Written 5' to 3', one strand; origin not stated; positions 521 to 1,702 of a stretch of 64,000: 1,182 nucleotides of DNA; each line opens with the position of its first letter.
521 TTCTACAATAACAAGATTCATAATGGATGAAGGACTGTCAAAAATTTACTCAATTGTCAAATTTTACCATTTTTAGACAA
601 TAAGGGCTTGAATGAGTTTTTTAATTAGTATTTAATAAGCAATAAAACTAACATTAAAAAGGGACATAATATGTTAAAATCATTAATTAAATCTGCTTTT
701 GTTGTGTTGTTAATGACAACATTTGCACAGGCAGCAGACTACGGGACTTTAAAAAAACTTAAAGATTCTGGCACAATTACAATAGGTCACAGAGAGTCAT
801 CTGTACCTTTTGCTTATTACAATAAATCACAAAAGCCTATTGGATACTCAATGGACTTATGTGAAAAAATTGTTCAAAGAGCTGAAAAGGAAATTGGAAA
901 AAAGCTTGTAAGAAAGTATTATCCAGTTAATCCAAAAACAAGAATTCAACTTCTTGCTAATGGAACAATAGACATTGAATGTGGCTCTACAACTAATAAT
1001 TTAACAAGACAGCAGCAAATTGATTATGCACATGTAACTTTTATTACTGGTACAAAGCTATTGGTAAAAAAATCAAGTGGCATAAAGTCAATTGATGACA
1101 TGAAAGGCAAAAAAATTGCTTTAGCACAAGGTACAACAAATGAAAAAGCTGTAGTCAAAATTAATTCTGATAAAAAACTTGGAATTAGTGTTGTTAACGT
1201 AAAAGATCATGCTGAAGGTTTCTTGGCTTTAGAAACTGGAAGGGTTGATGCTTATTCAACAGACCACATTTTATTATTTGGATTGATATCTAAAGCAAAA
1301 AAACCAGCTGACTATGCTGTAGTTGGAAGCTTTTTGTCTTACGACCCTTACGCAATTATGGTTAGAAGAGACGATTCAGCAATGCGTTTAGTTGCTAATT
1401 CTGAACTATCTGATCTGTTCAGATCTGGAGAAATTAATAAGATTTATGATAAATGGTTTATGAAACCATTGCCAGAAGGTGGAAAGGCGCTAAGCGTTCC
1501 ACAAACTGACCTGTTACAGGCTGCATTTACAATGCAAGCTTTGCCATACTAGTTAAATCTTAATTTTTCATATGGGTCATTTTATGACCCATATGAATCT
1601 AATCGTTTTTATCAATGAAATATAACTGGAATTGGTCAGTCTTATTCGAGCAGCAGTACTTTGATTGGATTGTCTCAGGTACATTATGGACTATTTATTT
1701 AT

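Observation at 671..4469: GltIJKL-type importer coupled to an aspartate racemase: candidate D-aspartate/D-glutamate scavenging system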

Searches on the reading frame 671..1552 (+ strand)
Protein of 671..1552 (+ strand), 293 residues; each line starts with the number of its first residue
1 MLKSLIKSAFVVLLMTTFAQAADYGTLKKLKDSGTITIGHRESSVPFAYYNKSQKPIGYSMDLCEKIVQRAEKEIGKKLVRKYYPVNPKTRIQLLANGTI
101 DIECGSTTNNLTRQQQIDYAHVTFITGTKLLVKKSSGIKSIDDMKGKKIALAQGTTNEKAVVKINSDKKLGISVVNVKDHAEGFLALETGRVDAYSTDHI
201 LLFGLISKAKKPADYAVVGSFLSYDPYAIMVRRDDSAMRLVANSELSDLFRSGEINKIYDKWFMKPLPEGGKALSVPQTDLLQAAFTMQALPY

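Call 3: search_protein_families(library=pfam, proteins=[window:671-1552:+])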
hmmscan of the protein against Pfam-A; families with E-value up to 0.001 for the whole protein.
window:671-1552:+ (293 aa): 2 families
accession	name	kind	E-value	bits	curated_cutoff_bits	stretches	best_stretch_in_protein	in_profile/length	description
PF00497.25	SBP_bac_3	-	3.8e-25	88.6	26.4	1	36-264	1-131/132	Bacterial extracellular solute-binding proteins, family 3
PF09084.16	NMT1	-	1.5e-06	28.7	20.5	1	85-195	28-144/216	NMT1/THI5 like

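Call 4: search_protein_families(library=ncbifam, proteins=[window:671-1552:+])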
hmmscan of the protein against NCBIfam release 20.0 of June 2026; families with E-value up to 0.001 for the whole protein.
window:671-1552:+ (293 aa): 18 families
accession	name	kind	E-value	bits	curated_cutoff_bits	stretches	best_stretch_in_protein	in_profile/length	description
NF008063.0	PRK10797.1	subfamily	2e-74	250.5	375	1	17-286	18-293/302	glutamate/aspartate ABC transporter substrate-binding protein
TIGR01096.1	3A0103s03R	subfamily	1e-36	126.7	256.35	1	16-263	7-250/250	lysine/arginine/ornithine ABC transporter substrate-binding protein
NF008885.0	PRK11917.1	equivalog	1.1e-22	80.8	373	1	3-239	5-236/259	bifunctional adhesin/ABC transporter aspartate/glutamate-binding protein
NF008426.0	PRK11260.1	equivalog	1.2e-21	77.2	312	1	5-264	10-261/266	cystine ABC transporter substrate-binding protein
TIGR04262.1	orph_peri_GRRM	subfamily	1e-19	70.9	190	1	34-247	1-207/257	extracellular substrate binding-like orphan protein GrrP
NF007029.0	PRK09495.1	equivalog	1.8e-18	67.2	303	1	34-264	25-244/248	glutamine ABC transporter substrate-binding protein GlnH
TIGR02995.1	ectoine_ehuB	equivalog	2.9e-14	53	190.9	1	11-262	10-259/275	ectoine/hydroxyectoine ABC transporter substrate-binding protein EhuB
NF011586.0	PRK15010.1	equivalog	9.6e-13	48.3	440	1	12-263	9-253/260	lysine/arginine/ornithine ABC transporter substrate-binding protein ArgT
TIGR01728.1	SsuA_fam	subfamily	3.7e-12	46.1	163.5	1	90-196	42-155/290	aliphatic sulfonate ABC transporter substrate-binding protein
NF041764.1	ArtI_Ecoli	equivalog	8.6e-12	45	522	1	35-265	22-243/243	arginine ABC transporter substrate-binding protein ArtI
NF011965.0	PRK15437.1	equivalog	9.7e-12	45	459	1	35-263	27-253/260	histidine ABC transporter substrate-binding protein HisJ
NF052427.1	StpK7MSMEG_1200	equivalog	3.7e-11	42.2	900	1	28-262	356-584/601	serine/threonine protein kinase StpK7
NF011583.0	PRK15007.1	subfamily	9.2e-11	41.5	358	1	35-265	22-243/243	arginine ABC transporter substrate-binding protein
NF041765.1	ArtJ_Ecoli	equivalog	1.1e-09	38.3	510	1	36-264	23-242/243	arginine ABC transporter substrate-binding protein ArtJ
NF008112.0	PRK10859.1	equivalog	7.9e-07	27.9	354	1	10-193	19-197/483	membrane-bound lytic murein transglycosylase MltF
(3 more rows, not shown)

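Call 19: search_solved_structures(query=window:671-1552:+, show_alignments=2)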
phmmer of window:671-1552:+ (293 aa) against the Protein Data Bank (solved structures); distinct sequences matched with E-value up to 0.001: 124 (the best 60 are shown).
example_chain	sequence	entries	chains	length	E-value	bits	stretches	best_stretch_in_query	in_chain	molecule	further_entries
2ia4_A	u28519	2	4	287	8.1e-66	225.4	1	23-286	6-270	Putative periplasmic binding transport protein | PERIPLASMIC BINDING TRANSPORT PROTEIN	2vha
8ovn_A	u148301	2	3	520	5.1e-62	213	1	25-267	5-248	Putative periplasmic binding transport protein,Green fluorescent protein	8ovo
9fbu_A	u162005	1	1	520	3.5e-60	206.9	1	25-267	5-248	Periplasmic binding transport protein,Green fluorescent protein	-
8ovp_A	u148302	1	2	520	2e-58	201.2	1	25-267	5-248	Putative periplasmic binding transport protein,Green fluorescent protein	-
4zv1_A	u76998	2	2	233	2.2e-31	112.5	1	34-263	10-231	AncQR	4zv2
5eyf_A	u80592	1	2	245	5.7e-29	104.6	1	34-265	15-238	Glutamate ABC superfamily ATP binding cassette transporter, binding protein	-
5t0w_A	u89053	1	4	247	9.3e-19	71.1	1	25-263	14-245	AncCDT-1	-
5tuj_C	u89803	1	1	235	1.2e-18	70.8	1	25-263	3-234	Ancestral protein CDT-Anc1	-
2v25_A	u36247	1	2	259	3e-18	69.5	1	3-262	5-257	MAJOR CELL-BINDING FACTOR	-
4z9n_A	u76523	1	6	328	3.6e-18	69.2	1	26-238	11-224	Amino acid ABC transporter, periplasmic amino acid-binding protein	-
6svf_A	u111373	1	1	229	8.6e-18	68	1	28-264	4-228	Amino acid ABC transporter, periplasmic amino acid-binding protein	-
4ymx_A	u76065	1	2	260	1.9e-17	66.9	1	10-264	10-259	ABC-type amino acid transport system, periplasmic component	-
3hv1_A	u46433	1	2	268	1.5e-15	60.6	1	35-265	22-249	Polar amino acid ABC uptake transporter substrate binding protein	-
4prs_A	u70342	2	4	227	2e-15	60.2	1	28-264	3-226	ABC-type transporter, periplasmic subunit family 3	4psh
4f3p_A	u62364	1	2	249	3.3e-15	59.5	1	36-268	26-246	Glutamine-binding periplasmic protein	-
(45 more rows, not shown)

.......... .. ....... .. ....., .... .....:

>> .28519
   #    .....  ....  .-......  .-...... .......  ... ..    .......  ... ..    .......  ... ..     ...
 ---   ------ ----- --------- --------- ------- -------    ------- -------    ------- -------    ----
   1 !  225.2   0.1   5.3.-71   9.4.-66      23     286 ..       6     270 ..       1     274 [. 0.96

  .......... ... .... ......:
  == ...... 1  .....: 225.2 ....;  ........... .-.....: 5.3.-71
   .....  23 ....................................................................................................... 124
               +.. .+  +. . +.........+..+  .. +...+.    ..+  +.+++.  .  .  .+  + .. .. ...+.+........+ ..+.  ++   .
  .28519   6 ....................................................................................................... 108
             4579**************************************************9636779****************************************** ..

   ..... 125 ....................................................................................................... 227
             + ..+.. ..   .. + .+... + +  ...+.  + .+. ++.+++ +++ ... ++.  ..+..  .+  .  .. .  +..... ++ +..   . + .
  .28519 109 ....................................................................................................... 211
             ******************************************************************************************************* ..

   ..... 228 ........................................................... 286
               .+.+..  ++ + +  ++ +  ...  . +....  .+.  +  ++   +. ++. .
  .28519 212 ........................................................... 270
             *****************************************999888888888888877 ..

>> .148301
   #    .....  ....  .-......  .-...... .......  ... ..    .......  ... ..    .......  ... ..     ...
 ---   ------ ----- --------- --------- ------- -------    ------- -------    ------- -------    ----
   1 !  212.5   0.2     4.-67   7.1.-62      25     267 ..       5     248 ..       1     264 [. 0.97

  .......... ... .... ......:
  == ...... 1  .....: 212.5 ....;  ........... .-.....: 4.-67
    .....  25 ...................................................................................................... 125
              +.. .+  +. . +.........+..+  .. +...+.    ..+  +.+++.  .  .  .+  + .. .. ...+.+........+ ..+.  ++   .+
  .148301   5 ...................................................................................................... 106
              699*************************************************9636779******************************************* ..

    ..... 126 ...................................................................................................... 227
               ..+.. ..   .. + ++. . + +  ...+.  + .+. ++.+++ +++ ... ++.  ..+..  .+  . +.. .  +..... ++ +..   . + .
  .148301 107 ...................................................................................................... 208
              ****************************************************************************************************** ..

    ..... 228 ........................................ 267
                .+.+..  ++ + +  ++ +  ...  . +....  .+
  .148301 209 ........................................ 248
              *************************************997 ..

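Call 51: find_homologous_proteins(query=window:671-1552:+, max_evalue=1e-40)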
Query window:671-1552:+ (293 aa): 7573 proteins with E <= 1e-40 among 8000 candidates; the best 120 are listed.
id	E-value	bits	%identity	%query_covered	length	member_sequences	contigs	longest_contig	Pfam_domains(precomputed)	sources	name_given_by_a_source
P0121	9.6e-185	630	98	100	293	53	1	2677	PF00497.26,PF09084.17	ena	-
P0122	2.6e-172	589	90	100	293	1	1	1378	PF00497.26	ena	-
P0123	1.4e-171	587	90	100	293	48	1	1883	PF00497.26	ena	-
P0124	1.6e-171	587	90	100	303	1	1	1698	PF00497.26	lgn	-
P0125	1.9e-171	587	90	100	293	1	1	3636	PF00497.26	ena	-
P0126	3.4e-171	586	91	100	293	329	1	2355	PF00497.26,PF09084.17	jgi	-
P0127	4.7e-171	585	89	100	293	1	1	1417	PF00497.26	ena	-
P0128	5.7e-171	585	89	100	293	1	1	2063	PF00497.26,PF09084.17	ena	-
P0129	2.5e-170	583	89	100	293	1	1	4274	PF00497.26,PF09084.17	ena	-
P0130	4.0e-170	582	89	100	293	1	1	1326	PF00497.26,PF09084.17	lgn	-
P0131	5.8e-170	582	89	100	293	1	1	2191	PF00497.26,PF09084.17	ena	-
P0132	9.9e-170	581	89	100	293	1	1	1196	PF00497.26,PF09084.17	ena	-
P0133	1.9e-169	580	89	100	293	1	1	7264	PF00497.26,PF09084.17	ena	-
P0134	2.3e-158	544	85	100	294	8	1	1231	PF00497.26,PF09084.17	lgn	-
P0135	8.0e-156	535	82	100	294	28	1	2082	PF00497.26,PF09084.17,PF12974.13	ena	-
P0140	4.7e-125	435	70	100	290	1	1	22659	PF00497.26,PF09084.17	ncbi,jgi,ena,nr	ncbi:MAG: amino acid ABC transporter substrate-binding protein [Gammaproteobacteria bacterium]|nr:am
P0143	1.5e-118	413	89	73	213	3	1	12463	PF00497.26,PF09084.17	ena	-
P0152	3.7e-116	405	70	93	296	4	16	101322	PF00497.26,PF09084.17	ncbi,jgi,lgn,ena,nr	ncbi:MAG: amino acid ABC transporter substrate-binding protein [Rhodospirillales bacterium]|jgi:glut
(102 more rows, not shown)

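Call 53: find_encoding_contigs(protein=P0133, flank=7000, max_places=3)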
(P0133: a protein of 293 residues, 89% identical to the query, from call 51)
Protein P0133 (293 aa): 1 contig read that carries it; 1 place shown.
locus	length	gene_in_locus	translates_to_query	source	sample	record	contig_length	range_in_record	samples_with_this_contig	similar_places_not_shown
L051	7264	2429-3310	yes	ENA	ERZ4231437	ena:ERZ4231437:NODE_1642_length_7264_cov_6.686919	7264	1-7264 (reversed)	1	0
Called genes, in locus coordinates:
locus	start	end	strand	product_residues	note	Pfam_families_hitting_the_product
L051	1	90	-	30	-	?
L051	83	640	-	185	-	-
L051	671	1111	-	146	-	PF03601:Cons_hypoth698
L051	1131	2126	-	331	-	PF00291:PALP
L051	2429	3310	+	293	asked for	PF00497:SBP_bac_3, PF09084:NMT1 (faint)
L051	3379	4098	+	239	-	PF00528:BPD_transp_1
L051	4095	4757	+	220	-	PF00528:BPD_transp_1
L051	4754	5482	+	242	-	PF03215:Rad17, PF02463:SMC_N, PF13175:AAA_15, PF00005:ABC_tran, PF01637:ATPase_2 (faint), PF09818:ABC_ATPase (faint), PF13304:AAA_21 (faint)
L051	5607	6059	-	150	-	PF00011:HSP20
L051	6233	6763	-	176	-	-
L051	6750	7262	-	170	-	?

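Call 54: find_encoding_contigs(protein=P0140, flank=8000, max_places=3)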
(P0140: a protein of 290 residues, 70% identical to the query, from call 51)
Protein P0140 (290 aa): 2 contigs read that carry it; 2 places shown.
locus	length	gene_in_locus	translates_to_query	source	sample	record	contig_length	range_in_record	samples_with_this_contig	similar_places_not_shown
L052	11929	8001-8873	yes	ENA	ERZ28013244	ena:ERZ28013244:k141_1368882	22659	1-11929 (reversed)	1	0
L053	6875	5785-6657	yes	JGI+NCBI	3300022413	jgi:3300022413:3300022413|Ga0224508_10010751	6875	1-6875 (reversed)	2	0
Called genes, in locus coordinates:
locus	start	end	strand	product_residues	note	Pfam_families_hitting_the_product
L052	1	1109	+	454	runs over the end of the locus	PF07044:DUF1329, PF17131:TP_0789-like (faint)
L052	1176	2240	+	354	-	PF25852:DUF6242_C (faint), PF14870:PSII_BNR, PF15902:Sortilin-Vps10 (faint), PF02012:BNR (faint)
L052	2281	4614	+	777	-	PF03176:MMPL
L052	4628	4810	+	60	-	-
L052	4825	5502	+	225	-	PF01135:PCMT, PF00398:RrnaAD, PF13489:Methyltransf_23 (weak), PF13847:Methyltransf_31, PF08241:Methyltransf_11 (weak), PF13649:Methyltransf_25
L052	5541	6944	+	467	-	PF00206:Lyase_1, PF10415:FumaraseC_C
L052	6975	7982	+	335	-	PF00291:PALP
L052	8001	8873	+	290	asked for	PF00497:SBP_bac_3, PF09084:NMT1 (weak)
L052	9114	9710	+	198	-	PF00528:BPD_transp_1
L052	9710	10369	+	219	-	PF00528:BPD_transp_1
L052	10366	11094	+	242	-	PF02463:SMC_N, PF00005:ABC_tran, PF13304:AAA_21 (faint)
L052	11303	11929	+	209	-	?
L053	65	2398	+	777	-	PF03176:MMPL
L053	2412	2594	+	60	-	-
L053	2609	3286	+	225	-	PF01135:PCMT, PF00398:RrnaAD, PF13489:Methyltransf_23 (weak), PF13847:Methyltransf_31, PF08241:Methyltransf_11 (weak), PF13649:Methyltransf_25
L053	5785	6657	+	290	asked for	PF00497:SBP_bac_3, PF09084:NMT1 (weak)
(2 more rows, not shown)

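Call 55: find_encoding_contigs(protein=P0152, flank=8000, max_places=4)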
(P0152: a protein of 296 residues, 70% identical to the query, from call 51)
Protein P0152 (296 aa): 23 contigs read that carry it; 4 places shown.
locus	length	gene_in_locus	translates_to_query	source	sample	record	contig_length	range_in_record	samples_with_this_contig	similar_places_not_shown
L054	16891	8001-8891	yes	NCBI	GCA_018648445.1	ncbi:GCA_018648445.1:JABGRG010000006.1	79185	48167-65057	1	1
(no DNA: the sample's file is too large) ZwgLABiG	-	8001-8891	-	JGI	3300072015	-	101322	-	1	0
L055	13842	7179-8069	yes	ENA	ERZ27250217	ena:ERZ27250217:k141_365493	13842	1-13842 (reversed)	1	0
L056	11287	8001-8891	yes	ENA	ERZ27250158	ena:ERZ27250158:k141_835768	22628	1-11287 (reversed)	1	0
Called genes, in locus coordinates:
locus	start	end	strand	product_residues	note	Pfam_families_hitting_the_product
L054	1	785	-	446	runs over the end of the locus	PF00072:Response_reg, PF00990:GGDEF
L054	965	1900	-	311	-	PF00072:Response_reg, PF00990:GGDEF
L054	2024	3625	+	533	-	PF08811:DUF1800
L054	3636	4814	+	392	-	PF07394:DUF1501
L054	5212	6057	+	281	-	PF21088:MS_channel_1st, PF00924:MS_channel_2nd, PF21082:MS_channel_3rd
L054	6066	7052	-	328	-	PF00294:PfkB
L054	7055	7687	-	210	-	PF00485:PRK, PF13207:AAA_17 (faint), PF13238:AAA_18 (weak)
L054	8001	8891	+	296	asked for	PF00497:SBP_bac_3, PF09084:NMT1 (weak)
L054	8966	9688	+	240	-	PF00528:BPD_transp_1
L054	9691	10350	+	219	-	PF00528:BPD_transp_1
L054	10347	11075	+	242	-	PF02463:SMC_N (weak), PF00005:ABC_tran, PF13304:AAA_21 (faint)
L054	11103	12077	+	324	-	PF00248:Aldo_ket_red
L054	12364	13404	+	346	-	PF00072:Response_reg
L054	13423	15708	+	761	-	PF05226:CHASE2, PF00989:PAS (faint), PF08448:PAS_4 (faint), PF13426:PAS_9 (weak), PF00512:HisKA, PF02518:HATPase_c, PF13581:HATPase_c_2 (weak)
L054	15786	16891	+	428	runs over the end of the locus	PF09861:Lar_N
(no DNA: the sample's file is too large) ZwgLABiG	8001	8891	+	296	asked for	PF00497:SBP_bac_3, PF09084:NMT1 (weak)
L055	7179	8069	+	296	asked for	PF00497:SBP_bac_3, PF09084:NMT1 (weak)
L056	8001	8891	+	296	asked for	PF00497:SBP_bac_3, PF09084:NMT1 (weak)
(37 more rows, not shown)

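Call 56: search_protein_families(library=ncbifam, proteins=[L051:1131-2126:-, L052:6975-7982:+, L052:5541-6944:+, L051:671-1111:-, L054:11103-12077:+], max_evalue=1e-10)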
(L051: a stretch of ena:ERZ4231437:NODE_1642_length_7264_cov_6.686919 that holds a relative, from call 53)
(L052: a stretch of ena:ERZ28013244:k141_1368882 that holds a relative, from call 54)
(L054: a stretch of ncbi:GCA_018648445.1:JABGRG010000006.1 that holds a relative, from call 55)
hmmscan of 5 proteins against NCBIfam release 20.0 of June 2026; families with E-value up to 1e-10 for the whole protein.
L051:1131-2126:- (331 aa): 8 families
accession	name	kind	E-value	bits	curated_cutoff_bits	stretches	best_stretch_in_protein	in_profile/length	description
NF052482.1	sulfolyase_CuyA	equivalog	7.6e-137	455.6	450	1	5-330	2-331/332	D-cysteate sulfo-lyase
TIGR01275.1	ACC_deam_rel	subfamily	6.8e-96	321.3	289.4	1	13-327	2-318/321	pyridoxal phosphate-dependent enzymes, D-cysteine desulfhydrase family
NF003032.0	PRK03910.1-5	equivalog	1.8e-88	296.8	469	1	3-327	4-327/330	D-cysteine desulfhydrase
NF003030.0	PRK03910.1-3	equivalog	3.1e-86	289.6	429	1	3-328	7-334/338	D-cysteine desulfhydrase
NF003029.0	PRK03910.1-1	equivalog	5.2e-84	282.4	610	1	1-327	1-325/328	D-cysteine desulfhydrase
NF052537.1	CoM_syn_XcbE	exception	4e-73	246.4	450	1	6-325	3-322/322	coenzyme M biosynthesis enzyme XcbE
TIGR01274.1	ACC_deam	equivalog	8.3e-72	242.1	392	1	5-330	1-334/337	1-aminocyclopropane-1-carboxylate deaminase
NF010646.0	PRK14045.1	equivalog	1.2e-70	238.4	550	1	6-326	9-321/329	1-aminocyclopropane-1-carboxylate deaminase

L052:6975-7982:+ (335 aa): 8 families
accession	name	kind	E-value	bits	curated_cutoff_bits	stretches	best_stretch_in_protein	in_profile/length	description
NF052482.1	sulfolyase_CuyA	equivalog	2.4e-157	523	450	1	1-330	1-331/332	D-cysteate sulfo-lyase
NF003030.0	PRK03910.1-3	equivalog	5.5e-98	328.2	429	1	3-329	10-334/338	D-cysteine desulfhydrase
TIGR01275.1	ACC_deam_rel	subfamily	2.6e-94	316.1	289.4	1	11-327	3-318/321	pyridoxal phosphate-dependent enzymes, D-cysteine desulfhydrase family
NF003029.0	PRK03910.1-1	equivalog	8.4e-92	308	610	1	3-327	6-325/328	D-cysteine desulfhydrase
NF003032.0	PRK03910.1-5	equivalog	2.4e-91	306.3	469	1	3-327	7-327/330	D-cysteine desulfhydrase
NF052537.1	CoM_syn_XcbE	exception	8.5e-85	284.8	450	1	4-325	4-322/322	coenzyme M biosynthesis enzyme XcbE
TIGR01274.1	ACC_deam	equivalog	9.5e-78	261.7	392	1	3-330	2-334/337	1-aminocyclopropane-1-carboxylate deaminase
NF010646.0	PRK14045.1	equivalog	1e-66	225.5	550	1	2-327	8-322/329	1-aminocyclopropane-1-carboxylate deaminase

L052:5541-6944:+ (467 aa): 14 families
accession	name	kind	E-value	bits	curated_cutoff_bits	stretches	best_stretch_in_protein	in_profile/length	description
TIGR00979.1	fumC_II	equivalog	1.1e-232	772.7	664.75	1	6-463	1-458/458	class II fumarate hydratase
NF009089.0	PRK12425.1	equivalog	1.6e-199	663.6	840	1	7-466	3-462/464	class II fumarate hydratase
NF008909.0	PRK12273.1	subfamily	4.6e-162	540.2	510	1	4-465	3-465/474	aspartate ammonia-lyase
TIGR00839.1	aspA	equivalog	6.6e-142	473.7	681.2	1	7-465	1-460/468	aspartate ammonia-lyase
NF011092.0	PRK14515.1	subfamily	2.8e-133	445.3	876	1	4-465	9-469/479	aspartate ammonia-lyase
TIGR00928.1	purB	equivalog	6.8e-24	84.4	326.2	1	141-338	96-286/436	adenylosuccinate lyase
TIGR02426.1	protocat_pcaB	equivalog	1.5e-19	70.1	355.75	1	140-350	97-296/338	3-carboxy-cis,cis-muconate cycloisomerase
NF006554.0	PRK09053.1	equivalog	4.5e-18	65.3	595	1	138-353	105-311/453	3-carboxy-cis,cis-muconate cycloisomerase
TIGR00838.1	argH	equivalog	1.1e-15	57.6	279.5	1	136-346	101-301/455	argininosuccinate lyase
NF004631.0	PRK05975.1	equivalog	3e-14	52.8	371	1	134-335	100-288/352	3-carboxy-cis,cis-muconate cycloisomerase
NF006500.1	PRK08937.2-4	subfamily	9.6e-14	51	626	1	159-339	123-296/448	adenylosuccinate lyase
NF052536.2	CoM_syn_XcbD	exception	1.1e-13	50.7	600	1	153-339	117-296/443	3-sulfopropionylcysteine synthase XcbD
NF006764.0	PRK09285.1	equivalog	1.5e-13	50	446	1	136-335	117-310/456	adenylosuccinate lyase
NF052556.1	NtrsucLyaStm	equivalog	5.9e-13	48.5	650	1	137-342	113-320/466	nitrosuccinate lyase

L051:671-1111:- (146 aa): 1 family
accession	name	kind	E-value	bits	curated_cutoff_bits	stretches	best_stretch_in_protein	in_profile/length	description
TIGR00698.1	TIGR00698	subfamily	8.8e-22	77.8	232.6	1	7-143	3-137/335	YeiH family putative sulfate export transporter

L054:11103-12077:+ (324 aa): 5 families
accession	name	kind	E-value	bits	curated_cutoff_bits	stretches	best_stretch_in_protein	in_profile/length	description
TIGR01293.1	Kv_beta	subfamily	1.3e-101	339.9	365.4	1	1-320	1-319/319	voltage-dependent potassium channel subunit beta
NF007388.0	PRK09912.1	subfamily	2.4e-53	181.3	448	1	1-311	13-324/346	L-glyceraldehyde 3-phosphate reductase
NF007912.0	PRK10625.1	equivalog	1.1e-30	107.1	415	1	1-320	1-338/346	NADP(H)-dependent aldo-keto reductase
NF049922.1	MethglyxlRedYdjG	equivalog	7.8e-30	104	550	1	1-311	1-313/326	NADH-dependent methylglyoxal reductase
NF007695.0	PRK10376.1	subfamily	2.2e-18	66.4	280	0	22-172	31-182/290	oxidoreductase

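Call 57: find_related_loci(query=window:671-1552:+, collection=genome_contigs, flank=8000)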
Query window:671-1552:+ (293 aa) in genome_contigs; peptide patterns used: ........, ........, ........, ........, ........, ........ (x = any residue, [..] = any of these).
357 stretches matched a pattern; 302 encode a relative of the query (tblastn E <= 1e-3); the best 80 are kept; 80 distinct loci.
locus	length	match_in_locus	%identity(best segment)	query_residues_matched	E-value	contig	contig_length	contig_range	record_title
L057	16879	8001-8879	99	1-293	0e+0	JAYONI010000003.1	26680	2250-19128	MAG: Pelagibacteraceae bacterium isolate 139570_S171_metabat_bins_2.tsv.109_sub NODE_1541_length_26680_cov_85.515080, wh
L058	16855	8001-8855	70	2-293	2e-135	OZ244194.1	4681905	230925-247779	MAG: Arenicellales bacterium isolate 1000d660-bfdf-43c6-b180-46d6a97c6c25 genome assembly, chromosome: 1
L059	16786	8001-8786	73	24-293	2e-131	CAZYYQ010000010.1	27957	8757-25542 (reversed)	MAG TPA_asm: uncultured Hyphomicrobiaceae bacterium isolate binchicken_co17_398 genome assembly, contig: NODE_4593_lengt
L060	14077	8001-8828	71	11-293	6e-131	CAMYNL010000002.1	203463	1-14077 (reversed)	MAG: uncultured Gammaproteobacteria bacterium isolate FO_Gamma_078.1 genome assembly, contig: scaffold_3, whole genome s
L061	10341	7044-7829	70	24-293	3e-130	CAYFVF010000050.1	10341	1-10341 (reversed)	MAG TPA_asm: uncultured Hyphomicrobiaceae bacterium isolate ERP107533_co1_19 genome assembly, contig: NODE_6718_length_1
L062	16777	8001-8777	66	26-292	1e-114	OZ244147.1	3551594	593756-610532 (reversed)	MAG: Rhizobiaceae bacterium isolate 1e894fd4-2ce0-4c09-b76b-97fe937cf179 genome assembly, chromosome: 1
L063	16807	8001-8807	61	24-292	3e-108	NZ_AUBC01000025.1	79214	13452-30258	Salinarimonas rosea DSM 21201 G407DRAFT_scaffold00022.22_C, whole genome shotgun sequence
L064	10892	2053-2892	56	8-292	1e-107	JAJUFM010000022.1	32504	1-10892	MAG: Rhodospirillaceae bacterium isolate bin11 k141_185659_length_32504_cov_743.4886, whole genome shotgun sequence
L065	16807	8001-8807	61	24-292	7e-107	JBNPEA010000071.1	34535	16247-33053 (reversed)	MAG: Salinarimonas sp. isolate fr_S3C194_1 S3CNODE_163_length_34535_cov_6_177313, whole genome shotgun sequence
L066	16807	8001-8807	61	24-292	7e-107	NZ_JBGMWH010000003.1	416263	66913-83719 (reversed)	Salinarimonas chemoclinalis strain ML10 ML10_genome_contig_3, whole genome shotgun sequence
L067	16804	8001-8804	60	24-292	9e-107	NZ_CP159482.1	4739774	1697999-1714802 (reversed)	Algihabitans albus strain ac2 chromosome, complete genome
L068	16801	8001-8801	59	19-292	1e-106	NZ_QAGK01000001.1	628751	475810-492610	Oceaniglobus ichthyenteri strain YLY08 contig1, whole genome shotgun sequence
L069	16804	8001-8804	60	24-292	1e-106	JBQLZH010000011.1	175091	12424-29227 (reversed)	MAG: Kiloniellales bacterium isolate bin_7 contig_11, whole genome shotgun sequence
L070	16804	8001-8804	59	24-292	6e-105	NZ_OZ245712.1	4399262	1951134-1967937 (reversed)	MAG: Algihabitans sp. isolate 17060fee-b3a7-40ed-b3ee-1277560e0bcf chromosome 1, complete sequence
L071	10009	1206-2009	58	25-292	8e-105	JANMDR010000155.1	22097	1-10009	MAG: Betaproteobacteria bacterium isolate OTE_75_metabat_140 OTE_75_k141_1239968, whole genome shotgun sequence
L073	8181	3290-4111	53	13-292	1e-103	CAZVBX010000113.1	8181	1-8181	MAG TPA_asm: uncultured Ectothiorhodospiraceae bacterium isolate binchicken_co207_287 genome assembly, contig: NODE_1107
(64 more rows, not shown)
